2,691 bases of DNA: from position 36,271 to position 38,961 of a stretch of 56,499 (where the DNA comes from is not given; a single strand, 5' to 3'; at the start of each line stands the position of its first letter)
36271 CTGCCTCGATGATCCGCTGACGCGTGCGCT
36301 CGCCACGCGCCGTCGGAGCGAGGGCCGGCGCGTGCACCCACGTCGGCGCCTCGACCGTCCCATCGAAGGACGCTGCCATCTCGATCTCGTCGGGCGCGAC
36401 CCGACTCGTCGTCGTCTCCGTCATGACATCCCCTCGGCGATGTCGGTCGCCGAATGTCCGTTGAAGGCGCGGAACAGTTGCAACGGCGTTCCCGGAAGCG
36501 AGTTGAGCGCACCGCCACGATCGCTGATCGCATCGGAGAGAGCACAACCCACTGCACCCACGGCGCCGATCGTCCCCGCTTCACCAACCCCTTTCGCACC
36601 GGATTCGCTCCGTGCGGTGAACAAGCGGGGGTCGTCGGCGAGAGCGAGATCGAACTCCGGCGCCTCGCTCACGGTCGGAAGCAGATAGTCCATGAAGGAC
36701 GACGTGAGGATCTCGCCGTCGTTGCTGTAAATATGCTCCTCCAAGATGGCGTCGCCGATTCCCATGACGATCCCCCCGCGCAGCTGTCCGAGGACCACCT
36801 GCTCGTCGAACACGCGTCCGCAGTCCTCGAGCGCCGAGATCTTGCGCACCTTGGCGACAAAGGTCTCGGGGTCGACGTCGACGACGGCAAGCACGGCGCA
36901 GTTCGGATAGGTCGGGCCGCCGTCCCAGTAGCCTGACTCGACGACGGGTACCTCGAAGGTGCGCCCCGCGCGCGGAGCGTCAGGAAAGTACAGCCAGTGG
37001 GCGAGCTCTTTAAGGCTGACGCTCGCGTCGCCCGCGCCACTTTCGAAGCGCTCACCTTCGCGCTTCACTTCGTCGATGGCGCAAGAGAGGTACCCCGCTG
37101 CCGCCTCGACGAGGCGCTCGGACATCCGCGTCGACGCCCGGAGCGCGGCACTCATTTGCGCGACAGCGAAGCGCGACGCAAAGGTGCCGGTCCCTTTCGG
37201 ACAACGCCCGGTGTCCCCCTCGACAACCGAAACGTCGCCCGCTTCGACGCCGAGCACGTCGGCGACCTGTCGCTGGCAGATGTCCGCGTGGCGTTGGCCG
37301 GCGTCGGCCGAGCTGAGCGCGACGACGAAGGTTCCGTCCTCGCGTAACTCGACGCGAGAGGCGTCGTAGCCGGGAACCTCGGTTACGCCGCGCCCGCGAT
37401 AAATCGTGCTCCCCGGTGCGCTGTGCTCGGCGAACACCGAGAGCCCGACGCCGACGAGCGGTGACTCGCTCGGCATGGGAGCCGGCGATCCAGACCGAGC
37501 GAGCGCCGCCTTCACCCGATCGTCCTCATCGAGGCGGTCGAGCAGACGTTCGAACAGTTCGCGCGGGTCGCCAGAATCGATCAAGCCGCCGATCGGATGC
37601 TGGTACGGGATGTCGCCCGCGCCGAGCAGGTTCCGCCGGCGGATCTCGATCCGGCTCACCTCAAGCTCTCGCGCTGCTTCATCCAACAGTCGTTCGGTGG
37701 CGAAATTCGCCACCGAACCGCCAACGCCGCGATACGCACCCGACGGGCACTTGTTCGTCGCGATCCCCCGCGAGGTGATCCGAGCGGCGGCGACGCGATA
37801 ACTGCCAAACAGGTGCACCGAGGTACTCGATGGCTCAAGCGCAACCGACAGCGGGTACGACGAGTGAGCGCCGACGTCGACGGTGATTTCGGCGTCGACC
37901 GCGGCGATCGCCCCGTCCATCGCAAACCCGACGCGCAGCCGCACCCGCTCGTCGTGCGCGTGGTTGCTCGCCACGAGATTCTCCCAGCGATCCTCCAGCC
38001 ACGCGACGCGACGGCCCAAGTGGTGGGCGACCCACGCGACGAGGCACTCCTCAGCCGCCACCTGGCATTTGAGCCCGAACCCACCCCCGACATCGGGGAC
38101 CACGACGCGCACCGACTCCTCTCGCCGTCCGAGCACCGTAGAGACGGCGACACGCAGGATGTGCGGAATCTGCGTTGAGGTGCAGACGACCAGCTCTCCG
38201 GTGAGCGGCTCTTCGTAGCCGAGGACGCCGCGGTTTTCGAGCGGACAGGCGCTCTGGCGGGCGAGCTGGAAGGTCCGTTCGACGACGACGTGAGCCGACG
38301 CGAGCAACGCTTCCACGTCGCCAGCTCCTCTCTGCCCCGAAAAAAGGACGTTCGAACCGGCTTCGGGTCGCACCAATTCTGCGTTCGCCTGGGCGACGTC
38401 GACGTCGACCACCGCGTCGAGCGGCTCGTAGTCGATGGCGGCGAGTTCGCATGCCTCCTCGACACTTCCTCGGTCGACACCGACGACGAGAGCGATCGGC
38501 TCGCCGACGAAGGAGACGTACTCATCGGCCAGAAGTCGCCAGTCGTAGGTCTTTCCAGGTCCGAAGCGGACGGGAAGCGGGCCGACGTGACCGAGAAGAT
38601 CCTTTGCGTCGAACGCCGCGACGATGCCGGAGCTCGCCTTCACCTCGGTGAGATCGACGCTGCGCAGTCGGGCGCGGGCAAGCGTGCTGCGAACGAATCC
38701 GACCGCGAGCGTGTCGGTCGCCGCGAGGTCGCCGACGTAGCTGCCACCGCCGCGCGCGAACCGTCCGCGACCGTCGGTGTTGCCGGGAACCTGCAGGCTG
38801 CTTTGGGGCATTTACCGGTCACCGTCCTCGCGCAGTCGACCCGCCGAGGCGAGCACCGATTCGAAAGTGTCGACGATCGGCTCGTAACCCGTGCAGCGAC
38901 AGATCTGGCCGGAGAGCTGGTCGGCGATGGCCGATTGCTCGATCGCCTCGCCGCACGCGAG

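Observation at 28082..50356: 22 co-directional genes joining a nucleoside-type importer, PncA, aryl-CoA ligases, a Mo-hydroxylase and a Bad-like CoA module: candidate undescribed CoA-dependent N-heterocyclic amide/acid pathway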

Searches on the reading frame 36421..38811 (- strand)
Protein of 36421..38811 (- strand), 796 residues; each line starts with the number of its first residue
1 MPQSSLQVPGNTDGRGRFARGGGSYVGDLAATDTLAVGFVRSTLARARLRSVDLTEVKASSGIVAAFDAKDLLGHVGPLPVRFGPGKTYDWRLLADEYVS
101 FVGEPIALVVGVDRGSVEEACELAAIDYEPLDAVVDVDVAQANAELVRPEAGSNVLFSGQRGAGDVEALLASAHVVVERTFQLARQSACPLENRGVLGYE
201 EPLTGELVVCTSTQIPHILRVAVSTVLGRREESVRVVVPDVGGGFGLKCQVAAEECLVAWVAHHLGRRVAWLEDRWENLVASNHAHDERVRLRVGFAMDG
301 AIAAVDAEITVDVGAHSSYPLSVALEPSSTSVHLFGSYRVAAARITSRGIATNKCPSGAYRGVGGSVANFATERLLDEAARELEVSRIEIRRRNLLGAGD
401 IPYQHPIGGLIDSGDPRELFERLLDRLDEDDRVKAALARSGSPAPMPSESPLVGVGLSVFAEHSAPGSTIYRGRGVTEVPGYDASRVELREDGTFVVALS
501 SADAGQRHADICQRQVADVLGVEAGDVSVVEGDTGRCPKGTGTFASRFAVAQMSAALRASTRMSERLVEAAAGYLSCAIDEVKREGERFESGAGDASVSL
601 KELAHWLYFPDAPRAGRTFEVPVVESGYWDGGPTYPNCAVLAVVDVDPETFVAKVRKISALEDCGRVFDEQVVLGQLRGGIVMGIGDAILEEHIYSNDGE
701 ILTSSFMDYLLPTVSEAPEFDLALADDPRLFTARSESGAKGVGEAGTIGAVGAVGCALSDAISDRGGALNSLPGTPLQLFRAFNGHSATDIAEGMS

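Call 4: search_protein_families(library=pfam, proteins=[window:36421-38811:-], max_evalue=0.00001)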
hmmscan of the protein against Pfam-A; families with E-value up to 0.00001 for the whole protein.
window:36421-38811:- (796 aa): 3 families
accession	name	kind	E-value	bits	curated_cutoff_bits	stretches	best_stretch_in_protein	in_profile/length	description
PF02738.23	MoCoBD_1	-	2.4e-72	243.4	27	1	149-395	3-244/244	Molybdopterin cofactor-binding domain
PF20256.3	MoCoBD_2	-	1.2e-57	196.1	27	1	452-718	24-283/283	Molybdopterin cofactor-binding domain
PF01315.27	Ald_Xan_dh_C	-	1.6e-17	64.3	31.3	1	21-131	2-109/110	Aldehyde oxidase and xanthine dehydrogenase, a/b hammerhead domain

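Call 8: search_protein_families(library=ncbifam, proteins=[window:36421-38811:-], max_evalue=0.00001)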
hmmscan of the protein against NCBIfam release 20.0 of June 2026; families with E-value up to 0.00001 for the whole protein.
window:36421-38811:- (796 aa): 13 families
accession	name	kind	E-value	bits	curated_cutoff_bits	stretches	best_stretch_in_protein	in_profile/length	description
NF041018.1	glyceraldDH_alpha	equivalog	2.7e-144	482.4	790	1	17-776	14-737/741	glyceraldehyde dehydrogenase subunit alpha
NF040766.1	CODH_aero_grp5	exception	1.9e-122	410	950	2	17-604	16-591/785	aerobic carbon-monoxide dehydrogenase large subunit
TIGR02416.1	CO_dehy_Mo_lg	equivalog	7.4e-112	374.9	991.15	1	17-781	4-769/770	aerobic carbon-monoxide dehydrogenase large subunit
TIGR03194.1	4hydrxCoA_A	equivalog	4.2e-93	313.1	994.55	1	21-782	12-745/746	4-hydroxybenzoyl-CoA reductase subunit alpha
NF043082.1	XdhA_XDHase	equivalog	6.4e-91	305.6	780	1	20-785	15-754/758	xanthine dehydrogenase subunit XdhA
NF007426.0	PRK09970.1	equivalog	2.9e-82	276.9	916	1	21-784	21-756/761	xanthine dehydrogenase molybdenum-binding subunit XdhA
TIGR03196.1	pucD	equivalog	9.7e-78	262.3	783.65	1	12-774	10-749/763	xanthine dehydrogenase subunit D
TIGR02965.1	xanthine_xdhB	equivalog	8.3e-71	239.2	849.5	1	20-764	15-731/758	xanthine dehydrogenase molybdopterin binding subunit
TIGR03313.1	Se_sel_red_Mo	hypoth_equivalog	7.8e-63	212.5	1101.9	2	158-400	356-592/951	molybdopterin-dependent oxidoreductase Mo/Fe-S-binding subunit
TIGR03311.1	Se_dep_XDH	equivalog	1.5e-56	192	830.45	2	21-401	177-546/848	selenium-dependent xanthine dehydrogenase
NF045668.1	pterin_aldehy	equivalog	1.2e-53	182.5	1100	1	32-780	204-901/905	molybdopterin-dependent aldehyde oxidoreductase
NF041671.1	peri_hyde_PaoC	equivalog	2.9e-43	148.3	1180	1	33-762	46-713/735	aldehyde oxidoreductase molybdenum-binding subunit PaoC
TIGR02969.1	mam_aldehyde_ox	subfamily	2.7e-24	84.8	1912.3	1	18-396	588-948/1330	aldehyde oxidase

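Call 10: find_homologous_proteins(query=window:36421-38811:-, max_evalue=1e-50)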
Query window:36421-38811:- (796 aa): 3997 proteins with E <= 1e-50 among 8000 candidates; the best 120 are listed.
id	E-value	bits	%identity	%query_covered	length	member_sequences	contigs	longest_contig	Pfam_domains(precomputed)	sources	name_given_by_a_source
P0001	0.0e+0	1609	91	100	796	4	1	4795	PF02738.24,PF20256.4,PF01315.28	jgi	jgi:aerobic carbon-monoxide dehydrogenase large subunit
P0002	0.0e+0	1289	76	96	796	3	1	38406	PF02738.24,PF20256.4,PF01315.28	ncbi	-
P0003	0.0e+0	1227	73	96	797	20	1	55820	PF02738.24,PF20256.4,PF01315.28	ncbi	-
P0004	0.0e+0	1124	67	95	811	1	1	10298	PF02738.24,PF20256.4,PF01315.28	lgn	-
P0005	0.0e+0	1060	62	97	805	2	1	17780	PF02738.24,PF20256.4,PF01315.28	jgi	jgi:carbon-monoxide dehydrogenase large subunit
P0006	0.0e+0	1043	62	95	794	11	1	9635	PF02738.24,PF20256.4,PF01315.28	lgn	-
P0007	1.1e-284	965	59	95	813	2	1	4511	PF02738.24,PF20256.4,PF01315.28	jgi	-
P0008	1.1e-269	916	60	91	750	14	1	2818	PF02738.24,PF20256.4,PF01315.28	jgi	jgi:aerobic carbon-monoxide dehydrogenase large subunit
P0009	4.5e-262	890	64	81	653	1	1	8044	PF02738.24,PF20256.4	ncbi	-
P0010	9.5e-215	734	47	97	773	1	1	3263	PF02738.24,PF20256.4,PF01315.28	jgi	jgi:carbon-monoxide dehydrogenase large subunit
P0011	4.5e-205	702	47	98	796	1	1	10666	PF02738.24,PF20256.4,PF01315.28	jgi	jgi:carbon-monoxide dehydrogenase large subunit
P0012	5.6e-187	642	45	97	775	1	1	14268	PF02738.24,PF20256.4,PF01315.28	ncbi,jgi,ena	-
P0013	9.0e-185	635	45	98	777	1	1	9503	PF02738.24,PF20256.4,PF01315.28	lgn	-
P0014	7.7e-173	595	66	51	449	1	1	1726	PF02738.24,PF01315.28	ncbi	ncbi:MAG: xanthine dehydrogenase family protein molybdopterin-binding subunit, partial [Streptospora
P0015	1.2e-159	552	40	97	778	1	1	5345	PF02738.24,PF20256.4,PF01315.28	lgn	-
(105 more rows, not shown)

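Call 11: find_encoding_contigs(protein=P0002, flank=10000, max_places=2)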
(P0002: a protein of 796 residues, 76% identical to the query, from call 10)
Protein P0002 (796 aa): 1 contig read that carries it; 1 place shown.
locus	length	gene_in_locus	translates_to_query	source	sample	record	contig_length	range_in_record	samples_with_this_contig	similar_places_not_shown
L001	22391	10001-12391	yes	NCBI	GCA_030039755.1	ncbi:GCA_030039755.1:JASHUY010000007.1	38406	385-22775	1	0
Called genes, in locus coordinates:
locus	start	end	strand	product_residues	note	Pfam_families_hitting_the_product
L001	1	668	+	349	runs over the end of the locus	?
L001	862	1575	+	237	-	PF00857:Isochorismatase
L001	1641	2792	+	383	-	PF02608:Bmp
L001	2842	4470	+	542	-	PF00005:ABC_tran, PF13304:AAA_21 (faint), PF00005:ABC_tran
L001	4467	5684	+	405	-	PF02653:BPD_transp_2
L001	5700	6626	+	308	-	PF02653:BPD_transp_2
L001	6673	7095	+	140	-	-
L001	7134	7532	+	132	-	-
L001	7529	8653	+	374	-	PF00108:Thiolase_N, PF02801:Ketoacyl-synt_C (faint), PF02803:Thiolase_C (weak), PF22691:Thiolase_C_1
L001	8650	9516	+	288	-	PF00941:FAD_binding_5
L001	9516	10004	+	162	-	PF00111:Fer2, PF13085:Fer2_3 (weak), PF01799:Fer2_2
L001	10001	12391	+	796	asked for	PF01315:Ald_Xan_dh_C, PF02738:MoCoBD_1, PF20256:MoCoBD_2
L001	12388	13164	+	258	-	PF00440:TetR_N, PF17932:TetR_C_24 (weak)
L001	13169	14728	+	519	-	PF00501:AMP-binding, PF13193:AMP-binding_C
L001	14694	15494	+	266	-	PF00561:Abhydrolase_1, PF12146:Hydrolase_4, PF12697:Abhydrolase_6, PF03096:Ndr (weak)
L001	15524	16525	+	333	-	PF00296:Bac_luciferase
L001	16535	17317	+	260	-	PF00106:adh_short, PF08659:KR, PF13561:adh_short_C2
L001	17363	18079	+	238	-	PF00378:ECH_1, PF16113:ECH_2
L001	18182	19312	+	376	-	PF01425:Amidase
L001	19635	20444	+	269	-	PF01522:Polysacc_deac_1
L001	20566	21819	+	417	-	-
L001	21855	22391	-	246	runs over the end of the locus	PF01738:DLH, PF00326:Peptidase_S9 (weak)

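Call 12: find_encoding_contigs(protein=P0003, flank=10000, max_places=2)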
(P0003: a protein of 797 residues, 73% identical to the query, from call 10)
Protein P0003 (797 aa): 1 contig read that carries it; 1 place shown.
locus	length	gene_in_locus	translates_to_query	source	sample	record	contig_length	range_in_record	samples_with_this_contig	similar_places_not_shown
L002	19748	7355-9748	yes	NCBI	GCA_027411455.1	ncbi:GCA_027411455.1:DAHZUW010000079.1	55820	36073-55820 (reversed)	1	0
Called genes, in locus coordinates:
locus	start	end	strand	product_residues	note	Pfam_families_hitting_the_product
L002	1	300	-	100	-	?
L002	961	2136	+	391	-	PF02608:Bmp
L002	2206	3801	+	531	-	PF00005:ABC_tran, PF13304:AAA_21 (faint), PF00005:ABC_tran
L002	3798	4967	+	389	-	PF02653:BPD_transp_2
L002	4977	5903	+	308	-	PF02653:BPD_transp_2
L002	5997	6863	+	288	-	PF00941:FAD_binding_5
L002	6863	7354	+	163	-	PF00111:Fer2 (weak), PF01799:Fer2_2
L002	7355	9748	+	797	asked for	PF01315:Ald_Xan_dh_C, PF02738:MoCoBD_1, PF20256:MoCoBD_2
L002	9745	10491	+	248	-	PF00440:TetR_N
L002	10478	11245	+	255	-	PF00378:ECH_1, PF16113:ECH_2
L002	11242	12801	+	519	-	PF00501:AMP-binding, PF13193:AMP-binding_C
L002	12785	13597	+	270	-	PF00561:Abhydrolase_1, PF12146:Hydrolase_4, PF12697:Abhydrolase_6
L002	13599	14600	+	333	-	PF00296:Bac_luciferase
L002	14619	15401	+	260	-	PF00106:adh_short, PF08659:KR, PF13561:adh_short_C2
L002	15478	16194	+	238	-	PF00378:ECH_1, PF16113:ECH_2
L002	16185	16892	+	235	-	PF06240:COXG, PF10604:Polyketide_cyc2 (weak)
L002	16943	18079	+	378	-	PF01425:Amidase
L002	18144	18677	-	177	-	PF14340:DUF4395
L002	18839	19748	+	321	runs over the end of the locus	PF08240:ADH_N, PF00107:ADH_zinc_N, PF13602:ADH_zinc_N_2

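Call 13: find_encoding_contigs(protein=P0005, flank=10000, max_places=2)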
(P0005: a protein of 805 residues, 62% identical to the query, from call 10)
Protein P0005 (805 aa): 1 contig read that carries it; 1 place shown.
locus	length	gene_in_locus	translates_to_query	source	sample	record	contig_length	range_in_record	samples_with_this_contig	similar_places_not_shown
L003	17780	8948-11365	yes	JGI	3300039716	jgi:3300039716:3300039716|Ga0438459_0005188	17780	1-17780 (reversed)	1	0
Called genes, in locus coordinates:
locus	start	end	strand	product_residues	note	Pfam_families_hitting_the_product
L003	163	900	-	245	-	PF01425:Amidase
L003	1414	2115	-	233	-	PF00378:ECH_1, PF16113:ECH_2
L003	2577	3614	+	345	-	PF02608:Bmp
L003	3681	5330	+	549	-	PF00005:ABC_tran, PF13304:AAA_21 (faint), PF00005:ABC_tran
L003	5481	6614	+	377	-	PF02653:BPD_transp_2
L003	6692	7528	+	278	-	PF02653:BPD_transp_2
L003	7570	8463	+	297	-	PF00941:FAD_binding_5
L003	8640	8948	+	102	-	PF01799:Fer2_2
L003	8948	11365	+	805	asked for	PF01315:Ald_Xan_dh_C, PF02738:MoCoBD_1, PF20256:MoCoBD_2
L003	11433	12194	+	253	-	PF00440:TetR_N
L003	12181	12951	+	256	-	PF00378:ECH_1, PF16113:ECH_2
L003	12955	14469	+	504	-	PF00501:AMP-binding, PF13193:AMP-binding_C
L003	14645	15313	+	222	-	PF00561:Abhydrolase_1, PF12146:Hydrolase_4, PF12697:Abhydrolase_6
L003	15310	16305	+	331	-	PF00296:Bac_luciferase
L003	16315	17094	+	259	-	PF00106:adh_short, PF08659:KR, PF13561:adh_short_C2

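Call 14: find_encoding_contigs(protein=P0012, flank=10000, max_places=2)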
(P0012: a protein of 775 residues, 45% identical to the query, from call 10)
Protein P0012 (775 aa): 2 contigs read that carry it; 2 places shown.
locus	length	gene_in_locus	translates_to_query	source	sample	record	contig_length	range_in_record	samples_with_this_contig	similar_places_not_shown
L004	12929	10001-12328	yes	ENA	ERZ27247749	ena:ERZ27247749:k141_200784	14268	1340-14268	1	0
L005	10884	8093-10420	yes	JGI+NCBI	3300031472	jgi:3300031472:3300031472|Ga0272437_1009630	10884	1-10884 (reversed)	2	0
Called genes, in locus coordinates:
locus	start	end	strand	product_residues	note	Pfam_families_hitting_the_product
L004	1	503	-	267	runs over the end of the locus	PF00005:ABC_tran, PF13304:AAA_21 (faint), PF12399:BCA_ABC_TP_C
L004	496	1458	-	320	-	PF02653:BPD_transp_2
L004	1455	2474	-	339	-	PF02653:BPD_transp_2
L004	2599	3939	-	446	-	PF13458:Peripla_BP_6, PF01094:ANF_receptor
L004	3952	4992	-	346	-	PF08240:ADH_N, PF00107:ADH_zinc_N, PF13602:ADH_zinc_N_2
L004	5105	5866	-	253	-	PF00440:TetR_N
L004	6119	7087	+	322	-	PF04909:Amidohydro_2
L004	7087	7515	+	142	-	PF01796:OB_ChsH2_C (weak)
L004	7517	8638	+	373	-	PF00108:Thiolase_N, PF02803:Thiolase_C, PF22691:Thiolase_C_1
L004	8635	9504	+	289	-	PF00941:FAD_binding_5, PF03450:CO_deh_flav_C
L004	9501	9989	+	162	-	PF00111:Fer2, PF13085:Fer2_3 (weak), PF01799:Fer2_2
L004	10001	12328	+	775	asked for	PF01315:Ald_Xan_dh_C, PF02738:MoCoBD_1, PF20256:MoCoBD_2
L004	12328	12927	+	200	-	?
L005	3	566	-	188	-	?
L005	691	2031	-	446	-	PF13458:Peripla_BP_6, PF01094:ANF_receptor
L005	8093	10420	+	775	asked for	PF01315:Ald_Xan_dh_C, PF02738:MoCoBD_1, PF20256:MoCoBD_2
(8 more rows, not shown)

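Call 15: find_encoding_contigs(protein=P0004, flank=10000, max_places=2)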
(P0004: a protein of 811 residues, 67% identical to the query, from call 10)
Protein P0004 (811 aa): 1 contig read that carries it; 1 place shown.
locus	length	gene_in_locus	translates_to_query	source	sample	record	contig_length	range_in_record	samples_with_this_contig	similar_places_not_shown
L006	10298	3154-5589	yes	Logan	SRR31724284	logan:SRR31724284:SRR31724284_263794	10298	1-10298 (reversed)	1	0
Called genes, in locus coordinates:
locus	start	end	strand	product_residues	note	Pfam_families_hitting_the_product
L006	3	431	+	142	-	?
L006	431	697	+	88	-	PF01796:OB_ChsH2_C (weak)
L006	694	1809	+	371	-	PF00108:Thiolase_N, PF08545:ACP_syn_III (faint), PF02803:Thiolase_C (weak), PF22691:Thiolase_C_1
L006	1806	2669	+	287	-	PF00941:FAD_binding_5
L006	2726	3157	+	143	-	PF01799:Fer2_2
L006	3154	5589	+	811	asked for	PF01315:Ald_Xan_dh_C, PF02738:MoCoBD_1, PF20256:MoCoBD_2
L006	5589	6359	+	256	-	PF00378:ECH_1, PF16113:ECH_2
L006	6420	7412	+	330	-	PF00296:Bac_luciferase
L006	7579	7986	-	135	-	PF04248:NTP_transf_9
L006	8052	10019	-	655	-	PF26549:Tricorn_N (weak), PF26550:Tricorn_2nd (faint), PF00930:DPPIV_N (faint), PF07676:PD40, PF26549:Tricorn_N (weak), PF00326:Peptidase_S9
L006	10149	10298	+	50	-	?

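Call 17: find_related_loci(query=window:36421-38811:-, collection=genome_contigs, flank=10000)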
Query window:36421-38811:- (796 aa) in genome_contigs; peptide patterns used: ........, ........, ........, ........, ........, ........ (x = any residue, [..] = any of these).
25 stretches matched a pattern; 6 encode a relative of the query (tblastn E <= 1e-3); 5 distinct loci.
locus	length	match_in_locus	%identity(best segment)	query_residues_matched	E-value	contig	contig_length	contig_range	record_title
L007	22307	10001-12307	76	15-782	0e+0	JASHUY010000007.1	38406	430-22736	MAG: Acidimicrobiales bacterium isolate JOPF191 JOPF_NEAR_contig_22492, whole genome shotgun sequence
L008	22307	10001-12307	81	25-793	0e+0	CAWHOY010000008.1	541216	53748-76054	MAG: uncultured Acidimicrobiaceae bacterium isolate MFD09222.bin.1.185 genome assembly, contig: contig_84739, whole geno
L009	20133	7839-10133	73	25-788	0e+0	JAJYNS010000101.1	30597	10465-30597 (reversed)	MAG: Actinomycetes bacterium isolate DBS2-4.bin87 NODE_2442_length_30597_cov_17.32, whole genome shotgun sequence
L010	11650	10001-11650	64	25-581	0e+0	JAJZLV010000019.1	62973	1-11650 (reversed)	MAG: Actinomycetes bacterium isolate MAS3.bin140 NODE_746_length_62973_cov_1.468781, whole genome shotgun sequence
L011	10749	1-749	73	548-796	3e-92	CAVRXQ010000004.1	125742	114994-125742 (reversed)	MAG: uncultured Acidimicrobiaceae bacterium isolate MFD02248.bin.1.65 genome assembly, contig: contig_64556, whole genom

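Call 23: search_solved_structures(query=window:36421-38811:-, max_evalue=1e-20)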
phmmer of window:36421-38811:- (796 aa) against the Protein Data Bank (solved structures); distinct sequences matched with E-value up to 1e-20: 36.
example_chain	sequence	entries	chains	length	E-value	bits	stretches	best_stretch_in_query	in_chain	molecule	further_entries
1t3q_B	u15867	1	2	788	4.1e-112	379.6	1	17-783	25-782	quinoline 2-oxidoreductase large subunit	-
8uem_A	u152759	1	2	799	2.8e-100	340.4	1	17-788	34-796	Carbon monoxide dehydrogenase (Large chain), CoxL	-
7dqx_A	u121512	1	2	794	1.8e-90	308.1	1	17-785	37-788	6-hydroxypseudooxynicotine dehydrogenase complex subunit gamma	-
1n5w_B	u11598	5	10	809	3.9e-90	306.9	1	17-764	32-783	Carbon monoxide dehydrogenase large chain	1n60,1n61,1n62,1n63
1zxi_B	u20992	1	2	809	5.3e-90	306.5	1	17-764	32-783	Carbon monoxide dehydrogenase large chain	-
1ffu_B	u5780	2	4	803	1.7e-88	301.5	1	16-787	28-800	CUTL, MOLYBDOPROTEIN OF CARBON MONOXIDE DEHYDROGENASE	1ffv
4zoh_A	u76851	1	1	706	6e-71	243.5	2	17-427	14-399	Putative oxidoreductase molybdopterin-binding subunit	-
1rm6_A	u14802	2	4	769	7.4e-64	220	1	20-766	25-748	4-hydroxybenzoyl-CoA reductase alpha subunit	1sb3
2w55_B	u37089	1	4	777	3.8e-42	148.2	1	17-395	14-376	XANTHINE DEHYDROGENASE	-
1jro_B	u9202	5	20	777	5.9e-42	147.6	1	17-395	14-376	xanthine dehydrogenase, chain B | XANTHINE DEHYDROGENASE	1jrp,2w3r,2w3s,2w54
3hrd_A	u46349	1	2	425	3.6e-37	131.8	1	21-395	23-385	Nicotinate dehydrogenase large molybdopterin subunit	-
2e1q_A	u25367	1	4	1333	3.5e-28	102.1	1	20-403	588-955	Xanthine dehydrogenase/oxidase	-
3sr6_C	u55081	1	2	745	4.2e-28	101.8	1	20-403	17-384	Xanthine dehydrogenase/oxidase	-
3etr_C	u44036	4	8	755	4.4e-28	101.7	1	20-403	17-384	Xanthine dehydrogenase/oxidase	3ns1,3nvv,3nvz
3nrz_C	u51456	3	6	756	4.4e-28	101.7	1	20-403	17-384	Xanthine dehydrogenase/oxidase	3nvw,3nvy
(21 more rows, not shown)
